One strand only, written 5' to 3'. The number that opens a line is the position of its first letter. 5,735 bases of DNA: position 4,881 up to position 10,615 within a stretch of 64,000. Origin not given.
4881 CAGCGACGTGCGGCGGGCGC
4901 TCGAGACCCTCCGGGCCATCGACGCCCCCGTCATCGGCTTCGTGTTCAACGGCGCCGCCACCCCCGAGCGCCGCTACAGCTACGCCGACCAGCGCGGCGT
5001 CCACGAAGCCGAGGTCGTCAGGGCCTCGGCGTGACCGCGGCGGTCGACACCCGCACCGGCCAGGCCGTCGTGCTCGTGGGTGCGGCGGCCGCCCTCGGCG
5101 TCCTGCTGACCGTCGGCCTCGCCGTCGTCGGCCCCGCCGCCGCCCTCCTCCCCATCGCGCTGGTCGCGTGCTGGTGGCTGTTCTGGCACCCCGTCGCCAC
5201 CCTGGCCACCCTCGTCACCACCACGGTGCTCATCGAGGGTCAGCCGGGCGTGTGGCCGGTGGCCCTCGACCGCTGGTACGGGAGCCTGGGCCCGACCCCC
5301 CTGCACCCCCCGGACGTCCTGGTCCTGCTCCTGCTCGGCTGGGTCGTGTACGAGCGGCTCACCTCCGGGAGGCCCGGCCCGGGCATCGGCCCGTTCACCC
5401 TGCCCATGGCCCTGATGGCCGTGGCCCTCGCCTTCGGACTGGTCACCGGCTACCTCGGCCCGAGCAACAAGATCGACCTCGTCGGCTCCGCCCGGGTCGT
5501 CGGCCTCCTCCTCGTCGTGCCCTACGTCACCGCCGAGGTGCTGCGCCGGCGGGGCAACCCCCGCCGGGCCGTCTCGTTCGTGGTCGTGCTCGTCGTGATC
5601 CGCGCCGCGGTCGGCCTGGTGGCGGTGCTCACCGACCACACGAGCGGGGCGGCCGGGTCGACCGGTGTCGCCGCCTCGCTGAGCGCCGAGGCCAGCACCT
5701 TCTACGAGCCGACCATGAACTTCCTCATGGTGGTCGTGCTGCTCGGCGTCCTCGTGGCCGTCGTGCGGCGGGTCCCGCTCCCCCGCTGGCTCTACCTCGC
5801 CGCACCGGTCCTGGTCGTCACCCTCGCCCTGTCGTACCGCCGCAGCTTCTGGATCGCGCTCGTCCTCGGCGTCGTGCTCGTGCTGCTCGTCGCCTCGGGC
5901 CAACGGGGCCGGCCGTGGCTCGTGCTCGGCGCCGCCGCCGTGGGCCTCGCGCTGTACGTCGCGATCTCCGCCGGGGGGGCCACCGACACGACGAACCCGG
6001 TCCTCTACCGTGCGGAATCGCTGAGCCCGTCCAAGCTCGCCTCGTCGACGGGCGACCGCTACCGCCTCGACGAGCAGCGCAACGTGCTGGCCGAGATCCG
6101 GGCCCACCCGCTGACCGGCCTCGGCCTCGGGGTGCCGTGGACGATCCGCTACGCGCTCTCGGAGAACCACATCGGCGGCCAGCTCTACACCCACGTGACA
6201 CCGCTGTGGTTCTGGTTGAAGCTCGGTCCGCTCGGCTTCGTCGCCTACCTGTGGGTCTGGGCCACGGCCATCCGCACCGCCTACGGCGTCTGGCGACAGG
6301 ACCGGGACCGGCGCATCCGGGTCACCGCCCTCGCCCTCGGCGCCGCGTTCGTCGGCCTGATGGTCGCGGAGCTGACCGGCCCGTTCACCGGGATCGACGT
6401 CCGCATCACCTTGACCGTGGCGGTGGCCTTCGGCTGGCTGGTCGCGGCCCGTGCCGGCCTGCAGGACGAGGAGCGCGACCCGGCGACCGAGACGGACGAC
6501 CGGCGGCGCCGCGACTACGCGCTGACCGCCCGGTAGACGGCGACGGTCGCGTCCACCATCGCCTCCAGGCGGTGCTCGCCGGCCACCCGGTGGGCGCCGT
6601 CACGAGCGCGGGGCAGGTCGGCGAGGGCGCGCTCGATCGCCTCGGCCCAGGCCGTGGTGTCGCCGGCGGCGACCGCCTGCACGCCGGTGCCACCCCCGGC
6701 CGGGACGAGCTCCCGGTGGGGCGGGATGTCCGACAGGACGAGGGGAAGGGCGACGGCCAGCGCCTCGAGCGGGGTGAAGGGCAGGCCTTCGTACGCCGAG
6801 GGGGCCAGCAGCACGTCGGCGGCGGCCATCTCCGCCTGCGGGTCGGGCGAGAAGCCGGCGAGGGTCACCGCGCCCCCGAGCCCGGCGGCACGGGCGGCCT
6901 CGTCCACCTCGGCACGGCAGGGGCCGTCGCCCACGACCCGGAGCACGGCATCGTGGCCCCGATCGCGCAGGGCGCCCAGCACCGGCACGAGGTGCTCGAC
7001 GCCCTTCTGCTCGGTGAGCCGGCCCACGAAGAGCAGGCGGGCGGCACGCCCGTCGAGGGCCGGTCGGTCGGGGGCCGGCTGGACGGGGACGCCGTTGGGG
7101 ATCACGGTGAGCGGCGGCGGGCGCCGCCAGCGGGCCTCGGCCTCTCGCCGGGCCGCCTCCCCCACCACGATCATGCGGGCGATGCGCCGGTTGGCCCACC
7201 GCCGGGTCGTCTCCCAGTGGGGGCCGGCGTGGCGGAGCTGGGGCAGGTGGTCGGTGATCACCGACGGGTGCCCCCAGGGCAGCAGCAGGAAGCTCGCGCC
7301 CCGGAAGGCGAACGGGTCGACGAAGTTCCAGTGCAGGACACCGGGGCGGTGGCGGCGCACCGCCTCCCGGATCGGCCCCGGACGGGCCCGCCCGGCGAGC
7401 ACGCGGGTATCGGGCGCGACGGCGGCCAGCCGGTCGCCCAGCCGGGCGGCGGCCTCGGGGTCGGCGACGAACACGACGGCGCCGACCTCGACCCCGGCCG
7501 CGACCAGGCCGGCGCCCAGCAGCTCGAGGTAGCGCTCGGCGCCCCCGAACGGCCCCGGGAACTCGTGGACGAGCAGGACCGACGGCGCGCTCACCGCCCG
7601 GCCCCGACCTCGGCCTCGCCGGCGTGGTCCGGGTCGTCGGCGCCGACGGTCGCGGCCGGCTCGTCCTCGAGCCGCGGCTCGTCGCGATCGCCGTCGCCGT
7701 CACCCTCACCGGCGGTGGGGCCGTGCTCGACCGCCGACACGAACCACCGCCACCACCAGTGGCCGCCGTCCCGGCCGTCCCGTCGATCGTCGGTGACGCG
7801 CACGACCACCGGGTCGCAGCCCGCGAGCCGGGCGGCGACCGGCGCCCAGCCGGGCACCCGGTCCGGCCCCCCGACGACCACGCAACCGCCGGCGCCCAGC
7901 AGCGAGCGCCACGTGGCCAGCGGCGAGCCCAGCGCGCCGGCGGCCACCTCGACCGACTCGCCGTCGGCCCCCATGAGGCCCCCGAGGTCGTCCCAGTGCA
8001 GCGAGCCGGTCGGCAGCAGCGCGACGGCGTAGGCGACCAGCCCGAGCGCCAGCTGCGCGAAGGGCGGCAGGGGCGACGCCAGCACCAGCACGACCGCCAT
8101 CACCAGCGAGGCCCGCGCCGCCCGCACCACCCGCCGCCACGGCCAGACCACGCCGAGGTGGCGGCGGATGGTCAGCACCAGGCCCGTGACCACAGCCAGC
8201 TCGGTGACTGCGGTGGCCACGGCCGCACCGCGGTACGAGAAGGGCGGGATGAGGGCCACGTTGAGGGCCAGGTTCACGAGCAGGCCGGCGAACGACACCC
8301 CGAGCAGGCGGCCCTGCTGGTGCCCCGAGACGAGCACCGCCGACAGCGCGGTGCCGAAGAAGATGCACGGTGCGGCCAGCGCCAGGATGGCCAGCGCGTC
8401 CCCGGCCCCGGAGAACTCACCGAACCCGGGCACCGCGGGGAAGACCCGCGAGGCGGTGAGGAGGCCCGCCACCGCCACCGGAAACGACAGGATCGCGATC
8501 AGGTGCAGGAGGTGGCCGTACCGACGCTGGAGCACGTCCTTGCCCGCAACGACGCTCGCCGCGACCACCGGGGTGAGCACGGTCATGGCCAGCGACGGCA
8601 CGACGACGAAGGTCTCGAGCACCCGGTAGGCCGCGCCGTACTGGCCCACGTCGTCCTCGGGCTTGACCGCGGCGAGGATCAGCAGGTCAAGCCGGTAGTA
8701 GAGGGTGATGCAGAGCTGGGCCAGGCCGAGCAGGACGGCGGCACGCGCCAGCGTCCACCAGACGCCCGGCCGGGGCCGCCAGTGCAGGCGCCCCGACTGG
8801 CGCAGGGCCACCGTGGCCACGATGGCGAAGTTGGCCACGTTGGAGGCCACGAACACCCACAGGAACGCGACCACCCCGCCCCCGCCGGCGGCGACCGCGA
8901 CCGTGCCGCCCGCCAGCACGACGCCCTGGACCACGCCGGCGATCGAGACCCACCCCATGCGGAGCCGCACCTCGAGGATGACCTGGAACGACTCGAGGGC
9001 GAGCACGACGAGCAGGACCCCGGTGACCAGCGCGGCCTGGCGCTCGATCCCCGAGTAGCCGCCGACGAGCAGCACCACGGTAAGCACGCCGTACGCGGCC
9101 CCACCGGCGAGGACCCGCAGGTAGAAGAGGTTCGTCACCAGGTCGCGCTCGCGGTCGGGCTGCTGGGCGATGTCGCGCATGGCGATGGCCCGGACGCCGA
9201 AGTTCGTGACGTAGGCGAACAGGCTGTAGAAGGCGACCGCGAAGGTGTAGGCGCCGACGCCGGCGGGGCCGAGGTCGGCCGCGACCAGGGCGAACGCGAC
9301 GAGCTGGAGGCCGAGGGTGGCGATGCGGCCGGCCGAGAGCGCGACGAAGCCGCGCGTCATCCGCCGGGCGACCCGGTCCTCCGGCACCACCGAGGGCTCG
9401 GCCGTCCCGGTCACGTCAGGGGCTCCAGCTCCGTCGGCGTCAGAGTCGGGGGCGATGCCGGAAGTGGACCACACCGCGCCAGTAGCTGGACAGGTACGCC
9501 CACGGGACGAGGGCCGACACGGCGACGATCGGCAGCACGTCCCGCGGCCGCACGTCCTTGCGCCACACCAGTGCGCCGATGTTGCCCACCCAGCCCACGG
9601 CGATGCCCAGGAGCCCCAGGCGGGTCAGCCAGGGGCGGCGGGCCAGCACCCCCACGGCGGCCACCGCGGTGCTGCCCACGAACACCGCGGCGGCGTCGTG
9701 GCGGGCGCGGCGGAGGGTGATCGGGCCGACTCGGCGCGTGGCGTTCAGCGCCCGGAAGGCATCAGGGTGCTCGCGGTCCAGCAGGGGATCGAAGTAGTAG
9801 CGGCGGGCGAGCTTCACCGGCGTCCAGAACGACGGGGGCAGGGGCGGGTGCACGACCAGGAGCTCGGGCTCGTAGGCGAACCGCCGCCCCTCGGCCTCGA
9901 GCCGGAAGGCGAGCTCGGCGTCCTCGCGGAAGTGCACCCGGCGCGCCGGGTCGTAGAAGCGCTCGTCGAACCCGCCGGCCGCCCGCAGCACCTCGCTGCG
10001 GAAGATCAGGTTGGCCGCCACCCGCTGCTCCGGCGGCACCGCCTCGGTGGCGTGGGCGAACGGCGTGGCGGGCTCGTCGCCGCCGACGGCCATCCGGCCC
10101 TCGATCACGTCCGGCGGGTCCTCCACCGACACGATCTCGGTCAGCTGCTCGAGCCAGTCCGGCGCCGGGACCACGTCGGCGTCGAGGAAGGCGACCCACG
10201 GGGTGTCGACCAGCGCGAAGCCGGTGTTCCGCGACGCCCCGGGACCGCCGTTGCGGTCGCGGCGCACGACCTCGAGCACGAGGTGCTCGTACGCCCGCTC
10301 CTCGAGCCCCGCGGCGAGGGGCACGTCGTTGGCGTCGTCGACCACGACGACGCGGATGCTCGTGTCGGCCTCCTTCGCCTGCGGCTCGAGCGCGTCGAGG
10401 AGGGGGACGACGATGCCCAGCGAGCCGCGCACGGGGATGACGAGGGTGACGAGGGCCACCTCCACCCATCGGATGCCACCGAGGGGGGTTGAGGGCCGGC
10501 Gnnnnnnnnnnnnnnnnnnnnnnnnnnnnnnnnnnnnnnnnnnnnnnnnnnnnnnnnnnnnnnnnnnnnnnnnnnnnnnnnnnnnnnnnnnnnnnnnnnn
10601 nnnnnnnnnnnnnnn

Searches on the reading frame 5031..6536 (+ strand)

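Call 9: search_protein_families(library=pfam, proteins=[window:5031-6536:+], max_evalue=0.001)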
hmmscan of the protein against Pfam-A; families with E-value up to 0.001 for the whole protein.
window:5031-6536:+ (501 aa): 1 family
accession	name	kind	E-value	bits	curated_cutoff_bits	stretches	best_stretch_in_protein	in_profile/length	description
PF04932.20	Wzy_C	-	4.2e-14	53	31.7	1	260-407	5-149/149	O-Antigen ligase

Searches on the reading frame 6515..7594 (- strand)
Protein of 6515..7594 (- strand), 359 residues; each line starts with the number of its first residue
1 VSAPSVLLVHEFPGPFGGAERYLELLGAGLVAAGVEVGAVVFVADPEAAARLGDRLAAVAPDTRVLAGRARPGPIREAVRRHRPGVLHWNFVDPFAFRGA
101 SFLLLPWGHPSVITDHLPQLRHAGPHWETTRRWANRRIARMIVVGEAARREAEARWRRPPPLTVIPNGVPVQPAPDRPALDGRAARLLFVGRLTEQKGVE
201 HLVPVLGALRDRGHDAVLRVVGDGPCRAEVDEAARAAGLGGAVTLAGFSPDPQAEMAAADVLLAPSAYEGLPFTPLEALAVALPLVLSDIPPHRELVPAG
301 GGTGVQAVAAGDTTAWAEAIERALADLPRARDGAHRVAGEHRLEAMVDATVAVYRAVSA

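Call 9: search_protein_families(library=pfam, proteins=[window:6515-7594:-], max_evalue=0.001)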
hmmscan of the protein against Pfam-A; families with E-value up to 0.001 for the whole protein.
window:6515-7594:- (359 aa): 5 families
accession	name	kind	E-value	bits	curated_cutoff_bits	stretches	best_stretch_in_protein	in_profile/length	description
PF13692.12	Glyco_trans_1_4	-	4.7e-29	101.9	27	1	186-326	3-142/142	Glycosyl transferases group 1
PF00534.26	Glycos_transf_1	-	6.7e-28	97.8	26.4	1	180-328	11-160/172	Glycosyl transferases group 1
PF20706.3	GT4-conflict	-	2e-16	60.4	26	1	140-338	149-369/385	Family 4 Glycosyltransferase in conflict systems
PF13439.12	Glyco_transf_4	-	1.4e-15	58.2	28.5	1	16-171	1-168/170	Glycosyltransferase Family 4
PF13579.12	Glyco_trans_4_4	-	6.6e-10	40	29.7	1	17-168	1-158/158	Glycosyl transferase 4-like domain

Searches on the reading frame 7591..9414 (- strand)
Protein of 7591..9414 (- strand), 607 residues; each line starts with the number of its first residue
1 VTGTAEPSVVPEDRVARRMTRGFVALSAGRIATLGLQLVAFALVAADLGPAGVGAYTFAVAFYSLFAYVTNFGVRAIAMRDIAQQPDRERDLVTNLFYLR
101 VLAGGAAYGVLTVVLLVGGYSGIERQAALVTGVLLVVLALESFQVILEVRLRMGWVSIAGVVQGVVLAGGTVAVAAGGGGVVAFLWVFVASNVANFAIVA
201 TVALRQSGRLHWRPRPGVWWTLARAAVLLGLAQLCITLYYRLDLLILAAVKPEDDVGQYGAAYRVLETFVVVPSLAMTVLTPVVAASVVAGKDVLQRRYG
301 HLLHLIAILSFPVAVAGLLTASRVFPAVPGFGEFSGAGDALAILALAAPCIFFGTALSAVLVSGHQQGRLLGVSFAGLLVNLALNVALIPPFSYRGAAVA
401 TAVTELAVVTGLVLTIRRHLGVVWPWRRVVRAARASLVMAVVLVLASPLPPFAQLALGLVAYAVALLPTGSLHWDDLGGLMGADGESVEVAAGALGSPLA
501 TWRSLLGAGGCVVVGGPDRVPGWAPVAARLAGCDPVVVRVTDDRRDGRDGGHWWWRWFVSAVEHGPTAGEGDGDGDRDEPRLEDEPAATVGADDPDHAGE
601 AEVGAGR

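Call 9: search_protein_families(library=pfam, proteins=[window:7591-9414:-], max_evalue=0.001)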
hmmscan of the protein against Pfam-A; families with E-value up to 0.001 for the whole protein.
window:7591-9414:- (607 aa): 2 families
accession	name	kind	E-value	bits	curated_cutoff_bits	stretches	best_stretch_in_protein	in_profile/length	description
PF01943.22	Polysacc_synt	-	5.1e-18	65.9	28.2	1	20-285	2-271/274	Polysaccharide biosynthesis protein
PF13440.11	Polysacc_synt_3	-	1.2e-13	51.5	23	1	48-324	6-279/293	Polysaccharide biosynthesis protein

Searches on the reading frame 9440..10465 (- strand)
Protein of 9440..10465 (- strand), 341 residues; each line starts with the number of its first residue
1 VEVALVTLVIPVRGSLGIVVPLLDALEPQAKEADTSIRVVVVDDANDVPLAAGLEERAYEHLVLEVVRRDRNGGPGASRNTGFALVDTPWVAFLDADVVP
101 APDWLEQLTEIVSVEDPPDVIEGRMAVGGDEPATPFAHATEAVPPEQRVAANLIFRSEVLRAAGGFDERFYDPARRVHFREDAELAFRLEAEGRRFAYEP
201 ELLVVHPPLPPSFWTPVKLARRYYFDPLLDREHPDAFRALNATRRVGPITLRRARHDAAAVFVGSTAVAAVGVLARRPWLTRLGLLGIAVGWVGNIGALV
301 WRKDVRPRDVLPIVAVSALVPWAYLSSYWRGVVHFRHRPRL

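Call 9: search_protein_families(library=pfam, proteins=[window:9440-10465:-], max_evalue=0.001)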
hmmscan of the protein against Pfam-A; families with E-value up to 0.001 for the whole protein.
window:9440-10465:- (341 aa): 4 families
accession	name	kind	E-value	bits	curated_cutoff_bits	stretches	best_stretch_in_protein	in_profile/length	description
PF00535.33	Glycos_transf_2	-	2.4e-17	63.8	23.3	1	8-139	2-130/168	Glycosyl transferase family 2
PF13641.12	Glyco_tranf_2_3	-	4.4e-12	46.9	27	1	6-222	3-226/230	Glycosyltransferase like family 2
PF10111.15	Glyco_tranf_2_2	-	7.4e-09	35.9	27.3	1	8-115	2-109/276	Glycosyltransferase like family 2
PF13632.12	Glyco_trans_2_3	-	1.7e-06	28.4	27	1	151-228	75-144/198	Glycosyl transferase family group 2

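Call 75: search_solved_structures(query=window:9440-10465:-, max_evalue=0.001)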
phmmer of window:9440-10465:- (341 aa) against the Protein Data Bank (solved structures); distinct sequences matched with E-value up to 0.001: 2.
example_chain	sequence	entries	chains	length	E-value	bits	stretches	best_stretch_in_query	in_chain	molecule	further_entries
2z87_A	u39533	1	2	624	1.1e-06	31.9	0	37-124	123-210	Chondroitin synthase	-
2z86_A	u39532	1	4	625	1.1e-06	31.9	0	37-124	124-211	Chondroitin synthase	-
